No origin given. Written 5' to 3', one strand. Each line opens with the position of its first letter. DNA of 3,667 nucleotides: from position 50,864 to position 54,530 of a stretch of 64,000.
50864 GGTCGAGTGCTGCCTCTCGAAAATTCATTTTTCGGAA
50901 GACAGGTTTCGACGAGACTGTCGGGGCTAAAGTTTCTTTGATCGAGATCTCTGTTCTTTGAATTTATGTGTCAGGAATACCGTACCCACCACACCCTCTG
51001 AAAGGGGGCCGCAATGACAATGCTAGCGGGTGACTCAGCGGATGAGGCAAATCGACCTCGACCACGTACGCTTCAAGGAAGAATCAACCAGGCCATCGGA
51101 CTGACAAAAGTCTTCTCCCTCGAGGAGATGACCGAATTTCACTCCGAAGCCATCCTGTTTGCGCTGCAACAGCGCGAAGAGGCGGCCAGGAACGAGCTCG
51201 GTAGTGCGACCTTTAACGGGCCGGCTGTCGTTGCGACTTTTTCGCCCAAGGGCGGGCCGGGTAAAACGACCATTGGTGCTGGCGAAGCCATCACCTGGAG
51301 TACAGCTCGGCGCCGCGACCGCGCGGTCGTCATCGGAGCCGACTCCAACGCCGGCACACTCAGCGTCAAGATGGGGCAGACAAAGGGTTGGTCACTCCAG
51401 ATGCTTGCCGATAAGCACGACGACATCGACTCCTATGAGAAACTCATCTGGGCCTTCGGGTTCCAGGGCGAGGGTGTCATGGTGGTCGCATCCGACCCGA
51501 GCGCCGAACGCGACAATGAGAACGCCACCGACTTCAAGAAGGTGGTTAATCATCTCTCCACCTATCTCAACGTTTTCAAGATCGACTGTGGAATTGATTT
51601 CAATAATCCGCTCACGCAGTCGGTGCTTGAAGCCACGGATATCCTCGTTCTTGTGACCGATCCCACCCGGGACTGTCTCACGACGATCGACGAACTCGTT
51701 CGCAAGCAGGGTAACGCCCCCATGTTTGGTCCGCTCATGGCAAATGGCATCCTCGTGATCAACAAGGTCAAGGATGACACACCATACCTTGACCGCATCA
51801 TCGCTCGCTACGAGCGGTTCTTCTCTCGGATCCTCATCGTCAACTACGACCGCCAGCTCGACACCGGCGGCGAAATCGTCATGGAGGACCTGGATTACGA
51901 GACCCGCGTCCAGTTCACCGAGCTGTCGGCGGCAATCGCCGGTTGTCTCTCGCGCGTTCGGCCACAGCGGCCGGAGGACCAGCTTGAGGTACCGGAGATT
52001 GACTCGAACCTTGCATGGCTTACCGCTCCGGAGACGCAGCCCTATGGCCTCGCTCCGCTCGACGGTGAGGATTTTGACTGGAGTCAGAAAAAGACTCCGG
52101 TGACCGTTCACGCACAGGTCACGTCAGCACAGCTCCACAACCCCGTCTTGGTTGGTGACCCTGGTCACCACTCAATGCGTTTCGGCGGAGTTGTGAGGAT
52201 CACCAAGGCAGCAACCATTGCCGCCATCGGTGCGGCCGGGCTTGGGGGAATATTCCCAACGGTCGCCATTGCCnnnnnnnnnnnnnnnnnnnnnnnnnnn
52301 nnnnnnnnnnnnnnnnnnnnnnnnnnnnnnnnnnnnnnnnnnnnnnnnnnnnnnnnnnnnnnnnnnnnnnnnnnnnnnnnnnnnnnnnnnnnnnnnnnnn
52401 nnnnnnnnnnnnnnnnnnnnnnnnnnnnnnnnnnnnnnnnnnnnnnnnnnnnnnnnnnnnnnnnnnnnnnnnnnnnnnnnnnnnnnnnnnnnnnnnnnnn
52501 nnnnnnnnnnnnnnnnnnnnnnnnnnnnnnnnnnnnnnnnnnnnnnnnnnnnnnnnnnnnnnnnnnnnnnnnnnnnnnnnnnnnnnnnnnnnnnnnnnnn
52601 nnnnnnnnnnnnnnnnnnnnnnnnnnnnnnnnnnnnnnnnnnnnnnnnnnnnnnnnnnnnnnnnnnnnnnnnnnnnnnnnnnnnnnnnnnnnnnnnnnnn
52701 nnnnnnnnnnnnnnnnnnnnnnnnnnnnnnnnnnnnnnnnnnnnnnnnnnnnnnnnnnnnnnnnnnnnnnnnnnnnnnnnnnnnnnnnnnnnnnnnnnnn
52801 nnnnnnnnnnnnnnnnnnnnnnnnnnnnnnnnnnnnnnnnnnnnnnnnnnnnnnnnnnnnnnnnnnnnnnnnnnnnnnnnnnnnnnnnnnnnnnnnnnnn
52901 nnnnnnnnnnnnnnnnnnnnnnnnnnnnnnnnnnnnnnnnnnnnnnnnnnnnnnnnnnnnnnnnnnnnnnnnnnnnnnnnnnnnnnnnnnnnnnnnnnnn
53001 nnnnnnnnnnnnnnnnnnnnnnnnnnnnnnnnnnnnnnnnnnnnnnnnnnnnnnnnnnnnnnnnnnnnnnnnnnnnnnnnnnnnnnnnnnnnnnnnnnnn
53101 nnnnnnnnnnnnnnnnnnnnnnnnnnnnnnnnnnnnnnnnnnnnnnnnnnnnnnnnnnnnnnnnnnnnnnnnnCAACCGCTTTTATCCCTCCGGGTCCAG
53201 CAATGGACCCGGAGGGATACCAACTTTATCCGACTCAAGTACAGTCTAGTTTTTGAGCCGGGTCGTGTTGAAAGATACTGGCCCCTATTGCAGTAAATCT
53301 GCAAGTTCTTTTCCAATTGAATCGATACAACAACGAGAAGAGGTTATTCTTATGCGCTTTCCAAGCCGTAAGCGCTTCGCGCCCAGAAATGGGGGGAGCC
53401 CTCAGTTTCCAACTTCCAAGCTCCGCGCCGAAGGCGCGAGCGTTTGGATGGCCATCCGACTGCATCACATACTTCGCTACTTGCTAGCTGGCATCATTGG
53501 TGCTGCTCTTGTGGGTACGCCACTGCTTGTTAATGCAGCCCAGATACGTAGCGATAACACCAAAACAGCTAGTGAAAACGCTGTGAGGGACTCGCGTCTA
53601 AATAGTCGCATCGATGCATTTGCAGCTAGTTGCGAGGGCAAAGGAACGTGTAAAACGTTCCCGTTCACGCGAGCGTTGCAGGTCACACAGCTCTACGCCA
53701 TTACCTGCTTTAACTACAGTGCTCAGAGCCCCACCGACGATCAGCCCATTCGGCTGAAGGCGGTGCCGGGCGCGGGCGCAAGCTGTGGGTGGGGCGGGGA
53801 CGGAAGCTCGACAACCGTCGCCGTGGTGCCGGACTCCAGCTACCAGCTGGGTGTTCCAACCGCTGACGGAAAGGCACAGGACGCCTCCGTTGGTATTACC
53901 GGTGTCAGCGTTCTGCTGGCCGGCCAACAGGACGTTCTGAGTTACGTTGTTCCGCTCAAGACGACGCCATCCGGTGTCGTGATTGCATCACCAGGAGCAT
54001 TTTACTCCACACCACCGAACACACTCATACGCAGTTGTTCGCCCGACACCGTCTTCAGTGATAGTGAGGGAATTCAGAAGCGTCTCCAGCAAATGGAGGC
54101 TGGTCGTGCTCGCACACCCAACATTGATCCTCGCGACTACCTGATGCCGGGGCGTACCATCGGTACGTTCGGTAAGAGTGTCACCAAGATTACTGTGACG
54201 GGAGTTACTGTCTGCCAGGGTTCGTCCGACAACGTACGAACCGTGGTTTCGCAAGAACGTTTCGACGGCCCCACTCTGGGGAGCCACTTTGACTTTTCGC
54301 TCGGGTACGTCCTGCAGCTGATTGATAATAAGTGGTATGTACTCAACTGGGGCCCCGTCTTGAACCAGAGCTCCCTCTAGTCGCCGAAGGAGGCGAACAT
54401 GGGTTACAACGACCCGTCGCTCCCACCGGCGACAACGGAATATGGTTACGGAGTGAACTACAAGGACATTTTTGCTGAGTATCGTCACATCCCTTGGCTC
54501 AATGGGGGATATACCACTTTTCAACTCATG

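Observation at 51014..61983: Type IV secretion-like cluster, lacking relaxase and coupling protein, with an unusual ParA-TM-LysM lead gene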

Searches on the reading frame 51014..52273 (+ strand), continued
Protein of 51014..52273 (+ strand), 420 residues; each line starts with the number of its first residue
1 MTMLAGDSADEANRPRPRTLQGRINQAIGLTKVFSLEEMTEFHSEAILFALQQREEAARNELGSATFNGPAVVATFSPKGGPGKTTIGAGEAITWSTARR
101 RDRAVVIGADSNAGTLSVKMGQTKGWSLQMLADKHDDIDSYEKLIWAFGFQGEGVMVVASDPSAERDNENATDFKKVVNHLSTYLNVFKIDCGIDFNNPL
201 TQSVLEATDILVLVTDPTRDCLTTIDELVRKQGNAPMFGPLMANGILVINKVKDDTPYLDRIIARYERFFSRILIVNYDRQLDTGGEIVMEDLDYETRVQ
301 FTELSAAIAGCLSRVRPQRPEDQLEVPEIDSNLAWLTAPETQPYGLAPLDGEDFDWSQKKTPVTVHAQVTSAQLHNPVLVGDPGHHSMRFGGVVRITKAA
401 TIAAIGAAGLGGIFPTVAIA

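Call 68: search_dna_similar(query=window:51014-52048:+, collection=plasmids, mode=protein, max_evalue=0.000001, max_rows=25)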
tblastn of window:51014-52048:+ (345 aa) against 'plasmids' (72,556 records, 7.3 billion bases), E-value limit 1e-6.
Records with a match: 65; places in all: 69; records where one place covers at least 80% of the query: 5.
Best place of each record, by identity: <60% 65.
By first word of the organism name: Rhodococcus 20; Mycobacterium 10; Mycolicibacterium 8; Nocardia 7; Pseudonocardia 6; Clavibacter 4; Streptomyces 4; Gordonia 2; Nonomuraea 1; Iamia 1; and 2 more.
By predicted mobility (MOB-suite, as given by PLSDB): mobilizable 35; non-mobilizable 29; conjugative 1.
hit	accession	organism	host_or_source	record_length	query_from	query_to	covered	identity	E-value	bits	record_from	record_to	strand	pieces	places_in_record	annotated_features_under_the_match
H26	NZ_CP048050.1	Clavibacter capsici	Pepper,cell culture,Stem of infected ...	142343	14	308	86%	25.6%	6e-7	59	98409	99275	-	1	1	MinD/ParA family protein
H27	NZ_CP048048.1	Clavibacter capsici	Pepper,cell culture,Stem of infected ...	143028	14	308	86%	25.6%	6e-7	59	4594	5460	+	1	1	MinD/ParA family protein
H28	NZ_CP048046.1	Clavibacter capsici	Pepper,cell culture,Stem of infected ...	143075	14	308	86%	25.6%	6e-7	59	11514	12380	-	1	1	MinD/ParA family protein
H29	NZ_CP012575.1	Clavibacter capsici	pepper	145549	14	308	86%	25.6%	6e-7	59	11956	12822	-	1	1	MinD/ParA family protein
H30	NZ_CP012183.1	Pseudonocardia sp. EC080610-09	Apterostigma dentigerum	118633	51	309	75%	29.0%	9e-11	71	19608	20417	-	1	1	MinD/ParA family protein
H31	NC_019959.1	Mycobacterium sp. JS623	-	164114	72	322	73%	29.3%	3e-13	78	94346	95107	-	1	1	AAA family ATPase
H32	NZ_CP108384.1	Nocardia sp. NBC_01327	-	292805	51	309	75%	28.1%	3e-8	63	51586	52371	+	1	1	MinD/ParA family protein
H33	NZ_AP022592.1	Mycolicibacterium arabiense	-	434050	67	316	72%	29.1%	6e-14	81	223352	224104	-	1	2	MinD/ParA family protein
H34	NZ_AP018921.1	Pseudonocardia autotrophica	-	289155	51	309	75%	27.8%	6e-10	68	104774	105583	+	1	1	MinD/ParA family protein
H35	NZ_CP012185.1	Pseudonocardia sp. EC080619-01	Apterostigma dentigerum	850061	51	309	75%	27.8%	2e-9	67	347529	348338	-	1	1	MinD/ParA family protein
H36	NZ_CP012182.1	Pseudonocardia sp. EC080610-09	Apterostigma dentigerum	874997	51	309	75%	27.8%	2e-9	67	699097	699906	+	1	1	MinD/ParA family protein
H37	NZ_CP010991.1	Pseudonocardia sp. EC080625-04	Apterostigma dentigerum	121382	61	309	72%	28.8%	2e-11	72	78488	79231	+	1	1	MinD/ParA family protein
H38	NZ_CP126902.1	Mycolicibacterium vanbaalenii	cell culture,soil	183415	72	322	73%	28.0%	7e-14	80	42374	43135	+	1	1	AAA family ATPase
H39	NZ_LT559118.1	Nonomuraea gerenzanensis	-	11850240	73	320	72%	28.3%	3e-11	72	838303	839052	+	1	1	none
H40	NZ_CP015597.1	Mycobacterium adipatum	-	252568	72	322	73%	27.7%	6e-12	74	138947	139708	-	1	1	MinD/ParA family protein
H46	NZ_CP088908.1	Rhodococcus qingshengii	cell culture,forest soil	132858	73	309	69%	28.1%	3e-11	72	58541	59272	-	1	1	MinD/ParA family protein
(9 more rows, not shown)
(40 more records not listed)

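Call 70: get_annotated_region(hit=H46, flank=10000)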
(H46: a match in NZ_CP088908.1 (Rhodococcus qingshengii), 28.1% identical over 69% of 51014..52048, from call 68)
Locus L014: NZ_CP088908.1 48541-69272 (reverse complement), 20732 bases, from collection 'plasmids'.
description: Rhodococcus qingshengii strain VT6 plasmid pCP2, complete sequence
organism: Rhodococcus qingshengii (NCBI taxid 334542)
taxonomy: Bacteria; Actinomycetota; Actinomycetes; Mycobacteriales; Nocardiaceae; Rhodococcus; Rhodococcus qingshengii
host: -; source: cell culture,forest soil; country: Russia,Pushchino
typing (MOB-suite, as given by PLSDB): mobilizable; relaxase MOBF
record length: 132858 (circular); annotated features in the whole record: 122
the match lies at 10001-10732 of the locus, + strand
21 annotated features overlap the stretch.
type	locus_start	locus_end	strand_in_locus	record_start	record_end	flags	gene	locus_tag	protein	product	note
CDS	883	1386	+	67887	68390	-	-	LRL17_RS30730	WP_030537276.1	ImmA/IrrE family metallo-endopeptidase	-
CDS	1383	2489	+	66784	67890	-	-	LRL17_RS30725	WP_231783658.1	DUF6545 domain-containing protein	-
CDS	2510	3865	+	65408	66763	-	-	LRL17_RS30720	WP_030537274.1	cytochrome P450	-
CDS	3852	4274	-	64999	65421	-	-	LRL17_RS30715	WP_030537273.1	hypothetical protein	-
CDS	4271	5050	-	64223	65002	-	-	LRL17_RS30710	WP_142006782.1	hypothetical protein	-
CDS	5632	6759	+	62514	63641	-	-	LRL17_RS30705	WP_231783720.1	insoluble domain protein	-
CDS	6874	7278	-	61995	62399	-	-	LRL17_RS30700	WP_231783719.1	hypothetical protein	-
CDS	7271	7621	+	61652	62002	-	-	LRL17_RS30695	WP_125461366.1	hypothetical protein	-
CDS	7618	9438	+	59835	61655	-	-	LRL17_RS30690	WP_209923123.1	cutinase family protein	-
CDS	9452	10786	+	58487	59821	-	-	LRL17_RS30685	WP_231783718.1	MinD/ParA family protein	-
CDS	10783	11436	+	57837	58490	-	-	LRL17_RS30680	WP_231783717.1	hypothetical protein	-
CDS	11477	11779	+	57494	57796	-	-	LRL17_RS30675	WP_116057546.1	hypothetical protein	-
CDS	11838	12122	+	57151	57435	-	-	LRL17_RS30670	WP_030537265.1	hypothetical protein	-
CDS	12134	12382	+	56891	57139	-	-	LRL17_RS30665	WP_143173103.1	hypothetical protein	-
CDS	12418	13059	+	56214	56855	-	-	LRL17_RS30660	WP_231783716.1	hypothetical protein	-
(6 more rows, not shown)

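Call 71: get_annotated_region(hit=H33, flank=10000)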
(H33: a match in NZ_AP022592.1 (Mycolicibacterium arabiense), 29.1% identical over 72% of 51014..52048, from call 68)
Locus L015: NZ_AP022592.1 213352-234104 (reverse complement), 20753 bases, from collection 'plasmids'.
description: Mycolicibacterium arabiense strain JCM 18538 plasmid pJCM18538, complete sequence
organism: Mycolicibacterium arabiense (NCBI taxid 1286181)
taxonomy: Bacteria; Actinomycetota; Actinomycetes; Mycobacteriales; Mycobacteriaceae; Mycolicibacterium; Mycolicibacterium arabiense
host: -; source: -; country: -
typing (MOB-suite, as given by PLSDB): mobilizable; relaxase MOBF
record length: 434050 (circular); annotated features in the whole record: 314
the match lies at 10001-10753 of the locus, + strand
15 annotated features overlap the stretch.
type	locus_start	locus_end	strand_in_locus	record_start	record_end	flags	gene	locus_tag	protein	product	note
CDS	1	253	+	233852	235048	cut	-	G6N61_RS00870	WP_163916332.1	acyl-CoA dehydrogenase family protein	-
CDS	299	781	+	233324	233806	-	-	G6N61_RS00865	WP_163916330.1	nitroreductase/quinone reductase family protein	-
CDS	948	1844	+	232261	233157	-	-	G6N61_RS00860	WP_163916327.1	LysR family transcriptional regulator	GO:0006355 - regulation of DNA-templated transcription [Evidence IEA]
CDS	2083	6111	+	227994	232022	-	eccCa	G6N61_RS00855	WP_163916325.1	type VII secretion protein EccCa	GO:0009306 - protein secretion [Evidence IEA]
CDS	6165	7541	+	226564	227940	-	eccD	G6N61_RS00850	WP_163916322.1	type VII secretion integral membrane protein EccD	GO:0009306 - protein secretion [Evidence IEA]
CDS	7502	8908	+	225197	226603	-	mycP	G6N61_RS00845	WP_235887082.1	type VII secretion-associated serine protease mycosin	GO:0009306 - protein secretion [Evidence IEA]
CDS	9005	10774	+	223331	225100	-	-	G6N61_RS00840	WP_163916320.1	MinD/ParA family protein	-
CDS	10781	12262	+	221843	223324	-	eccD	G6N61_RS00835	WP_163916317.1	type VII secretion integral membrane protein EccD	GO:0009306 - protein secretion [Evidence IEA]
CDS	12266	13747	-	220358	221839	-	eccB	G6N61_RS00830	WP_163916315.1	type VII secretion protein EccB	GO:0009306 - protein secretion [Evidence IEA]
CDS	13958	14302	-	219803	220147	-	-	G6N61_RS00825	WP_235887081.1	hypothetical protein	-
CDS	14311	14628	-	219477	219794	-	-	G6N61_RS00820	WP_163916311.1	hypothetical protein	-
CDS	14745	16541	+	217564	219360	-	eccA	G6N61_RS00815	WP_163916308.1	type VII secretion AAA-ATPase EccA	GO:0009306 - protein secretion [Evidence IEA]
CDS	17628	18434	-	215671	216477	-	-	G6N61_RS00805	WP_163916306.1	DUF5336 domain-containing protein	-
CDS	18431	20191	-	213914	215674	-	eccE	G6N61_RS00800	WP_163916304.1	type VII secretion protein EccE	GO:0009306 - protein secretion [Evidence IEA]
CDS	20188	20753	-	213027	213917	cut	-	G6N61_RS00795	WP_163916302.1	LysR family transcriptional regulator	GO:0006355 - regulation of DNA-templated transcription [Evidence IEA]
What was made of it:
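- Closest known: Secretion-system-associated SIMIBI ATPases: EspI of ESX-1. Same: An EspI-like gene sits in a plasmid ESX locus among the sequence relatives (call 71).
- A MinD/ParA gene sits inside a plasmid ESX locus (call 71).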

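Call 87: search_solved_structures(query=A4, max_evalue=0.001)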
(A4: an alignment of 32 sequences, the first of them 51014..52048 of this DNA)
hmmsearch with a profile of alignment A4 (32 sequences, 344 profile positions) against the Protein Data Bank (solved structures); distinct sequences matched with E-value up to 0.001: 67 (the best 60 are shown).
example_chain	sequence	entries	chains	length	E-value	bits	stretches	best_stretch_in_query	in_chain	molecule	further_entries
1g3q_A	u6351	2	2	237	1.1e-15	60.6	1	78-241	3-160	CELL DIVISION INHIBITOR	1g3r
1hyq_A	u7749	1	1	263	3.3e-15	59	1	78-325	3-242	CELL DIVISION INHIBITOR (MIND-1)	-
6riq_C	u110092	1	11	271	4.9e-14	55.2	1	81-242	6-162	Site-determining protein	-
3ea0_A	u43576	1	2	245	6.3e-14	54.8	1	77-279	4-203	ATPase, ParA family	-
1ion_A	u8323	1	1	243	1.3e-13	53.8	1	78-232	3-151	PROBABLE CELL DIVISION INHIBITOR MIND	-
5j1j_A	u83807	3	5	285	9.7e-13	50.9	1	77-292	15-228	Site-determining protein | Transcriptional antiactivator FleN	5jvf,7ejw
8p53_A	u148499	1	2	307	2.9e-12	49.3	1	77-292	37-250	Antiactivator FleN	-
8pb9_A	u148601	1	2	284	3.6e-12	49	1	77-292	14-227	Antiactivator FleN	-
1wcv_1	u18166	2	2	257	2.1e-11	46.5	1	76-123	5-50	SEGREGATION PROTEIN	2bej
2bek_A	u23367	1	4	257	8.6e-11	44.5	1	76-121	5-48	SEGREGATION PROTEIN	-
4rz2_A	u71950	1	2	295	4.7e-10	42.1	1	56-258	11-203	Site-determining protein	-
4rz3_A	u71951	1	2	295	1.7e-09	40.3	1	56-258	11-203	Site-determining protein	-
3q9l_A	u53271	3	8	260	1.7e-09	40.2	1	78-243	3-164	Septum site-determining protein minD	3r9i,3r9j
4v03_A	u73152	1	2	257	6.8e-09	38.3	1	79-241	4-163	SITE-DETERMINING PROTEIN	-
4v02_A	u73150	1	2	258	3e-08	36.1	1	79-241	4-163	SITE-DETERMINING PROTEIN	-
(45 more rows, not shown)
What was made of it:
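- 51014..52048 (+): Lead gene, cytoplasmic head (residues 1-345): MinD/ParA-type ATPase with intact deviant Walker A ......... (residues 78-86). Profile search against PDB: MinD 1e-15, FleN, Soj (call 87).
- On MinD/ParA (SIMIBI) ATPases: PDB profile hits: MinD 1.1e-15 (call 87).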

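Call 99: predict_structure(alignment_id=A4)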
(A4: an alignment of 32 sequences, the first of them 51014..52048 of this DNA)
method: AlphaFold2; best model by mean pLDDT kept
length: 345 residues; sequences in the alignment: 32
mean_pLDDT: 83.7   pTM: 0.80
mean pLDDT of the five models: 83.7, 83.7, 82.6, 81.0, 80.7
residues with pLDDT >= 90: 187; 70-90: 93; 50-70: 47; < 50: 18
segments of 3 or more residues with pLDDT < 50: 1-10, 338-345
pLDDT, mean of each block of 10 residues (from residue 1): 41 60 64 64 83 95 93 93 91 92 90 85 82 91 82 78 78 92 94 90 95 95 93 89 96 85 95 95 90 95 98 90 61 51 41
secondary structure, 60 per line:
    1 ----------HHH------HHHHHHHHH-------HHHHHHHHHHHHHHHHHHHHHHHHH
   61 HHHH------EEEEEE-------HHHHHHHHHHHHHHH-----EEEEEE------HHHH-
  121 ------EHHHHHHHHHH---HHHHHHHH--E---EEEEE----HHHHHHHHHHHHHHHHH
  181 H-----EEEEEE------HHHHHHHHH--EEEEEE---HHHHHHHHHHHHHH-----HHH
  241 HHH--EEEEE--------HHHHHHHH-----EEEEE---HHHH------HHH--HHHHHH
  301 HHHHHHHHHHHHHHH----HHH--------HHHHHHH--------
elements in order: H20-28 H36-64 E71-76 H84-98 E104-109 H116-119 H128-137 H141-148 E155-159 H164-181 E187-192 H199-207 E210-215 H219-232 H238-243 E246-250 H259-266 E272-276 H280-283 H295-315 H331-337

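Call 101: fold_search(model_id=the predicted structure, library=pdb)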
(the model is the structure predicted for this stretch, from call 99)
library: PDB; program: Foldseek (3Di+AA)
matches with E <= 10: 1500; with E <= 0.001: 314
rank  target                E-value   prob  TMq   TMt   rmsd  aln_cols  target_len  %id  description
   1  3ea0_B                1.4e-10  1.00  0.57  0.78   3.4       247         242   17  Crystal Structure of ParA Family ATPase from Chlorobium tepidum TLS (released 2008-09-23)
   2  5j1j_B                4.8e-10  1.00  0.49  0.66   6.1       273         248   15  Structure of FleN-AMPPNP complex (released 2017-03-29)
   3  3ea0_A                1.0e-09  1.00  0.56  0.78   3.4       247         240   17  Crystal Structure of ParA Family ATPase from Chlorobium tepidum TLS (released 2008-09-23)
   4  7npe_C                1.1e-09  1.00  0.54  0.48   5.1       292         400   15  Vibrio cholerae ParA2-ADP (released 2021-07-21)
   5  5j1j_A                2.8e-09  1.00  0.47  0.58   6.4       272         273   16  Structure of FleN-AMPPNP complex (released 2017-03-29)
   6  7npe_B                3.1e-09  1.00  0.53  0.46   5.8       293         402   14  Vibrio cholerae ParA2-ADP (released 2021-07-21)
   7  2bek_B                4.6e-09  1.00  0.56  0.76   3.9       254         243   15  Structure of the bacterial chromosome segregation protein Soj (released 2005-01-12)
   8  4rz2_A                4.6e-09  1.00  0.50  0.64   6.8       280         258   15  Crystal structure of the MinD-like ATPase FlhG (released 2015-03-04)
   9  7npe_A                4.9e-09  1.00  0.51  0.45   6.6       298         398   14  Vibrio cholerae ParA2-ADP (released 2021-07-21)
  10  2bek_A                6.1e-09  1.00  0.56  0.76   3.9       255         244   15  Structure of the bacterial chromosome segregation protein Soj (released 2005-01-12)
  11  8pb9_A                6.1e-09  1.00  0.47  0.59   6.4       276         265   16  Cryo-EM structure of the c-di-GMP-bound FleQ-FleN master regulator complex from Pseudomonas aeruginosa (released 2023-12-13)
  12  4rz3_A                7.3e-09  1.00  0.46  0.62   6.4       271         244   17  Crystal structure of the MinD-like ATPase FlhG (released 2015-03-04)
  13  3r9j_A                8.6e-09  1.00  0.50  0.66   5.1       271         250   17  4.3A resolution structure of a MinD-MinE(I24N) protein complex (released 2011-08-17)
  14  3k9g                  8.6e-09  1.00  0.44  0.64   6.4       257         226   16  CRYSTAL STRUCTURE OF A PLASMID PARTITION PROTEIN FROM BORRELIA BURGDORFERI AT 2.25A RESOLUTION, iodide soak (released 2009-11-03)
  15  3r9j_B                9.1e-09  1.00  0.51  0.67   5.0       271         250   17  4.3A resolution structure of a MinD-MinE(I24N) protein complex (released 2011-08-17)
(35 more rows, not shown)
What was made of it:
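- On MinD/ParA (SIMIBI) ATPases: AF2 pLDDT 83.7 and Foldseek E 1.4e-10, target TM 0.78 (calls 99, 101).
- Closest known: Secretion-system-associated SIMIBI ATPases: EspI of ESX-1. Same: The top Foldseek hit is the ParA-family ATPase 3ea0, followed by FleN and FlhG (call 101).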

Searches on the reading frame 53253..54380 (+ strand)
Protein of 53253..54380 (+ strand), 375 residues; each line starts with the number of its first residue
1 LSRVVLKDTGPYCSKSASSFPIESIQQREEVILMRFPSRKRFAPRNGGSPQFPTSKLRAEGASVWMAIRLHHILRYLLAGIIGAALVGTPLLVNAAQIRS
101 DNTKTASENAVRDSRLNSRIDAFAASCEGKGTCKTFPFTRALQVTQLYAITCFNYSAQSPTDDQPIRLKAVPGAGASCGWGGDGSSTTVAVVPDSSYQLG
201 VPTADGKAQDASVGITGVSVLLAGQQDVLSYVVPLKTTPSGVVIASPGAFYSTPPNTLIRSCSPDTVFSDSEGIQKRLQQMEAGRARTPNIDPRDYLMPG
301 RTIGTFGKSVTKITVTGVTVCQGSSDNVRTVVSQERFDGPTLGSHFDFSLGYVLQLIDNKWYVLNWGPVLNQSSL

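Call 6: search_protein_families(library=pfam, proteins=[window:53253-54380:+], max_evalue=0.01)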
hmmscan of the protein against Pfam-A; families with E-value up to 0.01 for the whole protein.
window:53253-54380:+ (375 aa): 0 families

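Call 7: search_protein_families(library=ncbifam, proteins=[window:53253-54380:+], max_evalue=0.01)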
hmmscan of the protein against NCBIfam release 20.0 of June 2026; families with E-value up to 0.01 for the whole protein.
window:53253-54380:+ (375 aa): 0 families

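Call 34: search_protein_families(library=pfam, proteins=[window:53352-54380:+], max_evalue=10)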
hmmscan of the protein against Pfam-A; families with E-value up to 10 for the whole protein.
window:53352-54380:+ (342 aa): 0 families

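Call 92: predict_structure(alignment_id=A7)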
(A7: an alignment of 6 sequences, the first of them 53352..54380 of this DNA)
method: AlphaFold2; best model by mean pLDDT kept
length: 342 residues; sequences in the alignment: 6
mean_pLDDT: 37.9   pTM: 0.34
mean pLDDT of the five models: 37.9, 35.0, 32.6, 30.2, 28.6
residues with pLDDT >= 90: 0; 70-90: 0; 50-70: 66; < 50: 276
segments of 3 or more residues with pLDDT < 50: 1-37, 49-258, 270-278, 306-308, 334-342
pLDDT, mean of each block of 10 residues (from residue 1): 29 30 33 45 49 39 38 38 36 33 27 28 30 28 29 28 25 30 30 30 34 28 29 34 41 38 58 42 60 60 56 56 58 43 25
secondary structure, 60 per line:
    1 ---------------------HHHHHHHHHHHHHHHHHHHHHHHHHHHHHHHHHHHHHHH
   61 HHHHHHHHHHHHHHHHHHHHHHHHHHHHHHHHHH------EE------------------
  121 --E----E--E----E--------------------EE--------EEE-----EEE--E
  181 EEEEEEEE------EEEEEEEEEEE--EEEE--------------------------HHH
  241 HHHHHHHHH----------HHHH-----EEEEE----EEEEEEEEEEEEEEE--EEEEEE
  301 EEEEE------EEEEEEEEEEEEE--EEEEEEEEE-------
elements in order: H22-94 E167-169 E175-177 E180-188 E195-205 E208-211 H238-249 H260-263 E269-273 E278-292 E295-305 E312-324 E327-335
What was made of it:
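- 53352..54380 (+): g5: 342-aa bitopic protein (N-terminal TM helix, large extracytoplasmic domain). It occupies the position of TcpC/ConB (VirB8-like) but homology is not shown. AF2 failed, pLDDT 38 (call 92).
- On Type IV secretion system, monoderm (MPF-FA/FATA-like) class: The AF2 model is unusable, pLDDT 38 (call 92).
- AF2 of the 342-aa protein failed (call 92).
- Tried and rejected: I did not use it for fold search (call 92).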
